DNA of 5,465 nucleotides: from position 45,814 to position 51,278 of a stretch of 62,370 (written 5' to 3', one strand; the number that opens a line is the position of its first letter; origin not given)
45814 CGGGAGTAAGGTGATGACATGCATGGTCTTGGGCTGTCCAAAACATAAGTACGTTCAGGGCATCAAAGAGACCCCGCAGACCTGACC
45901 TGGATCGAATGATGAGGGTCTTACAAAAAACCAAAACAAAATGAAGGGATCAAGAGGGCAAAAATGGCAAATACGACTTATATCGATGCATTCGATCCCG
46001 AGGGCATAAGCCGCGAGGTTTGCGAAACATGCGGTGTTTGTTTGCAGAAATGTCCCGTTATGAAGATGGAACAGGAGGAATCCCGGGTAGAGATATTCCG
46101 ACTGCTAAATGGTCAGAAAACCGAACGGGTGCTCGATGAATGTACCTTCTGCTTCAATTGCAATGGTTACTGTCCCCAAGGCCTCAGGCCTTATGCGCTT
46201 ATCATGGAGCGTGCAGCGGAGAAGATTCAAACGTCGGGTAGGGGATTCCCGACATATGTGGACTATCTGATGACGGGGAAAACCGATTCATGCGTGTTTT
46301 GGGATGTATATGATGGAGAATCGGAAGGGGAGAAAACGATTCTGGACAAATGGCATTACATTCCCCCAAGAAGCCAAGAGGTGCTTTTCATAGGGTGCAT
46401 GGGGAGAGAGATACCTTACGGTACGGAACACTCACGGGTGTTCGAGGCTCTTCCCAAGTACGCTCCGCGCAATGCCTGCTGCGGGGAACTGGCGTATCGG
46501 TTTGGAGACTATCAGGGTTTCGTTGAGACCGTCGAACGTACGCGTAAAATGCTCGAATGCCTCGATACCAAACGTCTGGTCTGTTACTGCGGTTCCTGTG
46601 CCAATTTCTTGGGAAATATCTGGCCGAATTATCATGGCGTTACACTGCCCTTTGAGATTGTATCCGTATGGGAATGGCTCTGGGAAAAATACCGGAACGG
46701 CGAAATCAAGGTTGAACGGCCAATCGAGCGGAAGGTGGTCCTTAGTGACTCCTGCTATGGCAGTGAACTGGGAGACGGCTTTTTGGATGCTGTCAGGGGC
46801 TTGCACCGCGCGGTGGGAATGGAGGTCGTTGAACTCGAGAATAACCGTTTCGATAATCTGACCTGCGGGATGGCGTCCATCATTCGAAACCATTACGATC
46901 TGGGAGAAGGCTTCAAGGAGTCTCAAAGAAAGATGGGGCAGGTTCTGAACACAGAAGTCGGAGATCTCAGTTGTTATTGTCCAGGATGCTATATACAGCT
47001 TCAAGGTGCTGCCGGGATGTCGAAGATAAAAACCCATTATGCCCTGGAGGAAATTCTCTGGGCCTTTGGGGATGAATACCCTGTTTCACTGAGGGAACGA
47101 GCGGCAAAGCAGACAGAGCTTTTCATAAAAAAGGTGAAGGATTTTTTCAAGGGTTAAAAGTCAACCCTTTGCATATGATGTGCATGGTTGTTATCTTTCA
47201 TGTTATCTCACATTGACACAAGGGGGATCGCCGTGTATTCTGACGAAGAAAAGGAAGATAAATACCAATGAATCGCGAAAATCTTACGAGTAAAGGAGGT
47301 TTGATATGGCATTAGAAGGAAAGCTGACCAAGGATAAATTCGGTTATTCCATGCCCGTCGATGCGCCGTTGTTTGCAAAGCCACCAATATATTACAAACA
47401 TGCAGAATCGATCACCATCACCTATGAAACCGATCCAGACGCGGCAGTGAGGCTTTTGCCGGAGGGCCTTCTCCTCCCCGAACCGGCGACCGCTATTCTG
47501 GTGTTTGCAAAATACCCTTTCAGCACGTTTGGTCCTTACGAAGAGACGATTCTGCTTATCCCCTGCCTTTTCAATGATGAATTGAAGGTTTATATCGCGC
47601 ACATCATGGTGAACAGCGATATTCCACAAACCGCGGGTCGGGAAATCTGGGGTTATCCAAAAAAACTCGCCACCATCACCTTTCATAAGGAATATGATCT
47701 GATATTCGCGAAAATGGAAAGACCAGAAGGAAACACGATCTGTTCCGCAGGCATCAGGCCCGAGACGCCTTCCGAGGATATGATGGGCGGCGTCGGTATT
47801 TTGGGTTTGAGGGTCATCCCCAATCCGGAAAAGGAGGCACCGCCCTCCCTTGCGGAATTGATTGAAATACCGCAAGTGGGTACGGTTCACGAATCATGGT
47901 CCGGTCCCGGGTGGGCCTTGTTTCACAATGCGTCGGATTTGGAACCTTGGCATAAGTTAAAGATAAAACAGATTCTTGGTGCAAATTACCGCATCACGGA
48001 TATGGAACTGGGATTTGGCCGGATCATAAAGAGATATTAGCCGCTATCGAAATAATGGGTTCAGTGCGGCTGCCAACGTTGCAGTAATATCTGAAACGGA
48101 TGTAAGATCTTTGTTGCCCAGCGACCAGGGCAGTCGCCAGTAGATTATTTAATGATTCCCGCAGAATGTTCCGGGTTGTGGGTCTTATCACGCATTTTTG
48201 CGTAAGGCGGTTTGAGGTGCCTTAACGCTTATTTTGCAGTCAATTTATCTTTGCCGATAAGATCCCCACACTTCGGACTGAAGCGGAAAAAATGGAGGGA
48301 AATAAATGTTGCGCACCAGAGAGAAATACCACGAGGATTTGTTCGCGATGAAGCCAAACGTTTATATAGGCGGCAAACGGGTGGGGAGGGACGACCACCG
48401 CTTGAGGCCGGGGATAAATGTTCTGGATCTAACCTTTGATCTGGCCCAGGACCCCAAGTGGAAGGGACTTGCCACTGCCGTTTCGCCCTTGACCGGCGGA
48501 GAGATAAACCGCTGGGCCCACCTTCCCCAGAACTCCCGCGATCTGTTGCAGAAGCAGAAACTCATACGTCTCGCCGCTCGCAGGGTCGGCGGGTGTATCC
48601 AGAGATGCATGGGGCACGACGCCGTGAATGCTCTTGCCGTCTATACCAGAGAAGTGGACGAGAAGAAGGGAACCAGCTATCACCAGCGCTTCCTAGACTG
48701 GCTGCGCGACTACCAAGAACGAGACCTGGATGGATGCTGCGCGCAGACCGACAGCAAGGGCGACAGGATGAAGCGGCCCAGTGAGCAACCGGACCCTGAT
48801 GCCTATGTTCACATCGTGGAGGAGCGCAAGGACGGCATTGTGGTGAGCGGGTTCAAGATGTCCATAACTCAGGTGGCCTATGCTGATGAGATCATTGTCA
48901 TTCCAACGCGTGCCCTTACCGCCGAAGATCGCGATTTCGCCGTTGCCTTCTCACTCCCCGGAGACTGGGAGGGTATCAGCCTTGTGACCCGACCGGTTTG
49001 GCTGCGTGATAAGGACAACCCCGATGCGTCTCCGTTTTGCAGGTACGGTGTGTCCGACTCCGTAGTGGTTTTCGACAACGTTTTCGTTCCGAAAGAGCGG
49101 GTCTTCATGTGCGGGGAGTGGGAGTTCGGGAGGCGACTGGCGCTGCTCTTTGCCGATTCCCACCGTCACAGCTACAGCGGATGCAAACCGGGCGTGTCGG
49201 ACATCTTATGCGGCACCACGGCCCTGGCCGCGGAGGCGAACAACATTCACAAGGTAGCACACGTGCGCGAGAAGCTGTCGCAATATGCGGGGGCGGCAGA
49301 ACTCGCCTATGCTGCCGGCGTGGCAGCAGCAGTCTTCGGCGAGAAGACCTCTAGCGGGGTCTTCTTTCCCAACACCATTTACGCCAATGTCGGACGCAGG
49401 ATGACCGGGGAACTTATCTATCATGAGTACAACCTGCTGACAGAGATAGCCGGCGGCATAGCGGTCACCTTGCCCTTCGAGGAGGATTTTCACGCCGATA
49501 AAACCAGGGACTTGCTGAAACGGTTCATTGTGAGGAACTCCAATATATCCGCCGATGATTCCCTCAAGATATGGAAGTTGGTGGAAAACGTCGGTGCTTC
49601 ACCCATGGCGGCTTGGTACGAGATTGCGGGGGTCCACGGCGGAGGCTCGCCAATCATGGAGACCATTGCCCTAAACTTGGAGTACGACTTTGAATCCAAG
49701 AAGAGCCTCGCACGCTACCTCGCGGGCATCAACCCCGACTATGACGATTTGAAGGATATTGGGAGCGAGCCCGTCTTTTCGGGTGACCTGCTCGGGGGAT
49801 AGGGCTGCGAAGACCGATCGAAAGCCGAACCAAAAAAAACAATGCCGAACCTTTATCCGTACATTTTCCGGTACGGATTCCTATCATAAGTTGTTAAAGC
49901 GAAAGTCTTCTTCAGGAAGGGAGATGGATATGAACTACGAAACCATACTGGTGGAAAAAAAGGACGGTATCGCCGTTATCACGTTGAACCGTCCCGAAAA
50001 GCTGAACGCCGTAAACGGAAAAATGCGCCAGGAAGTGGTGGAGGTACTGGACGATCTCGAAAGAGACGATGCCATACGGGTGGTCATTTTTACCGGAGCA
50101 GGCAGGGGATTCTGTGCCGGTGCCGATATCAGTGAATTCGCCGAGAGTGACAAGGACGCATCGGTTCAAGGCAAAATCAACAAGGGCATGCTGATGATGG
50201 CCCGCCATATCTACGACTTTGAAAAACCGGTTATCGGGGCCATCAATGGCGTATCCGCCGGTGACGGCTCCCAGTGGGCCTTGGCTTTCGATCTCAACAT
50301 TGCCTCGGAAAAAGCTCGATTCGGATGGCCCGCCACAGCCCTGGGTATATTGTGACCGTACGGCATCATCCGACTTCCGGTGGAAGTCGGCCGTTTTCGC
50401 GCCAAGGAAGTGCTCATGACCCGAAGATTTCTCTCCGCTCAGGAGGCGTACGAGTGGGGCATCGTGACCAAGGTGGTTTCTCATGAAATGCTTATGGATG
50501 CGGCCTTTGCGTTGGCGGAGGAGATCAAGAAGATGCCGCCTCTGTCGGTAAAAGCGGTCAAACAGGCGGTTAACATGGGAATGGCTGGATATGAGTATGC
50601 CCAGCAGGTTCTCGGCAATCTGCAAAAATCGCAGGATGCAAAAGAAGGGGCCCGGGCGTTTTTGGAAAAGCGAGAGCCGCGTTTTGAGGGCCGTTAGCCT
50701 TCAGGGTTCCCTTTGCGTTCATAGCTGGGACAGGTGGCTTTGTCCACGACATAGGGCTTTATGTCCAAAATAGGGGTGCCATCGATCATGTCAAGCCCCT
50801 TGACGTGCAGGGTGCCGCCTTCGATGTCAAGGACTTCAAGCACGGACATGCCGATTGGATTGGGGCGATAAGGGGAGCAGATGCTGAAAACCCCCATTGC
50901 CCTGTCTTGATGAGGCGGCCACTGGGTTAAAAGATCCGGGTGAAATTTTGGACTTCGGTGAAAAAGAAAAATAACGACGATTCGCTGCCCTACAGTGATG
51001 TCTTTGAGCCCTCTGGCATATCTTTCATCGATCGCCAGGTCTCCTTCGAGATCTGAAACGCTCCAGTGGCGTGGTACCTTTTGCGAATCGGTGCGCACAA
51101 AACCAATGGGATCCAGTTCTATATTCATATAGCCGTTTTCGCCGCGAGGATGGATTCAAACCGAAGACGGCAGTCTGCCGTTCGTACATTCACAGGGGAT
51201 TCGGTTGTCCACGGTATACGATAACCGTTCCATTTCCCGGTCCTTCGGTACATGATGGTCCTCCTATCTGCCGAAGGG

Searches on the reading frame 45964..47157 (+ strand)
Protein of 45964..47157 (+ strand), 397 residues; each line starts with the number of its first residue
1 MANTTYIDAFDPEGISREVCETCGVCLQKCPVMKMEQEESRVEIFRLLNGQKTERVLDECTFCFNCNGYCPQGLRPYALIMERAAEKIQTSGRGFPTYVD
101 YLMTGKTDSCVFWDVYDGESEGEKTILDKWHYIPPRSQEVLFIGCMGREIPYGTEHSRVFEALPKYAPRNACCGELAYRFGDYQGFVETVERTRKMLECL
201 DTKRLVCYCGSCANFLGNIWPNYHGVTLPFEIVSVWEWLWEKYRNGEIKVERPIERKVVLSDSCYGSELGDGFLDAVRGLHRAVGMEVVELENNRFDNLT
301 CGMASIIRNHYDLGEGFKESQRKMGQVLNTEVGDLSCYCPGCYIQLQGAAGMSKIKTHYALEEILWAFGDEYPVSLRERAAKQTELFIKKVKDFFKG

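Call 42: search_protein_families(library=pfam, proteins=[window:45964-47157:+], max_evalue=0.00001)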
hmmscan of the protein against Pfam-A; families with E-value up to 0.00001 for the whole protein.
window:45964-47157:+ (397 aa): 0 families

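Call 46: search_protein_families(library=ncbifam, proteins=[window:45964-47157:+], max_evalue=1e-10)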
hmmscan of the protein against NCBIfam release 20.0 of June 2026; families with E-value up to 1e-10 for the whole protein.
window:45964-47157:+ (397 aa): 1 family
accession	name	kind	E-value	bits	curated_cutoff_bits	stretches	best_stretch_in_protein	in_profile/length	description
NF008369.0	PRK11168.1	equivalog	4.1e-11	42.4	278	0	16-90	9-90/401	anaerobic glycerol-3-phosphate dehydrogenase subunit C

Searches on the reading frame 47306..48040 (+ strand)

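Call 42: search_protein_families(library=pfam, proteins=[window:47306-48040:+], max_evalue=0.00001)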
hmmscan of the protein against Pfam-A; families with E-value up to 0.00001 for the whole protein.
window:47306-48040:+ (244 aa): 1 family
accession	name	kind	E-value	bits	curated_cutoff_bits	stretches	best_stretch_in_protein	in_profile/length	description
PF06314.16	ADC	-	2.3e-46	158.7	29.8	1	16-244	2-237/238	Acetoacetate decarboxylase (ADC)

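Call 46: search_protein_families(library=ncbifam, proteins=[window:47306-48040:+], max_evalue=1e-10)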
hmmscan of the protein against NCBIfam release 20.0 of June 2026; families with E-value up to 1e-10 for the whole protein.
window:47306-48040:+ (244 aa): 1 family
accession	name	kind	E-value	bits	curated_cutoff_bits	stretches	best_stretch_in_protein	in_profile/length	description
NF002614.0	PRK02265.1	subfamily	1.9e-27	96.3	150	1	13-244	10-243/246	acetoacetate decarboxylase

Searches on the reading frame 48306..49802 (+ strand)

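Call 42: search_protein_families(library=pfam, proteins=[window:48306-49802:+], max_evalue=0.00001)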
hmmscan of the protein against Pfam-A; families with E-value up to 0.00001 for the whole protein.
window:48306-49802:+ (498 aa): 2 families
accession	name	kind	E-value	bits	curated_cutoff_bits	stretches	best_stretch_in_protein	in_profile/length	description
PF11794.13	HpaB_N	-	2.1e-84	283.8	35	1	4-268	1-270/270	4-hydroxyphenylacetate 3-hydroxylase N terminal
PF03241.18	HpaB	-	3e-52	177.2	25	1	278-474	4-202/202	4-hydroxyphenylacetate 3-hydroxylase C terminal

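Call 46: search_protein_families(library=ncbifam, proteins=[window:48306-49802:+], max_evalue=1e-10)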
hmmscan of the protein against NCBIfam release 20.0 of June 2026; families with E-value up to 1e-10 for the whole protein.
window:48306-49802:+ (498 aa): 2 families
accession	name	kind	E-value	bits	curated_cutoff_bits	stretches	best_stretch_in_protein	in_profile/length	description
TIGR02309.1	HpaB-1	equivalog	2e-38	132.7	480.2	1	3-467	2-468/477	4-hydroxyphenylacetate 3-monooxygenase, oxygenase component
TIGR02310.1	HpaB-2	equivalog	3e-16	59.2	885.2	1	19-448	28-463/519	4-hydroxyphenylacetate 3-monooxygenase, oxygenase component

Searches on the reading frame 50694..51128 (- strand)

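Call 42: search_protein_families(library=pfam, proteins=[window:50694-51128:-], max_evalue=0.00001)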
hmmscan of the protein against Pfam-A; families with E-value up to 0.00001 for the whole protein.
window:50694-51128:- (144 aa): 1 family
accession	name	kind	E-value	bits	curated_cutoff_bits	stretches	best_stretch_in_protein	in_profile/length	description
PF01980.22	TrmO_N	-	4.7e-29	101.4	26.8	1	19-128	3-113/116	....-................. O N-terminal domain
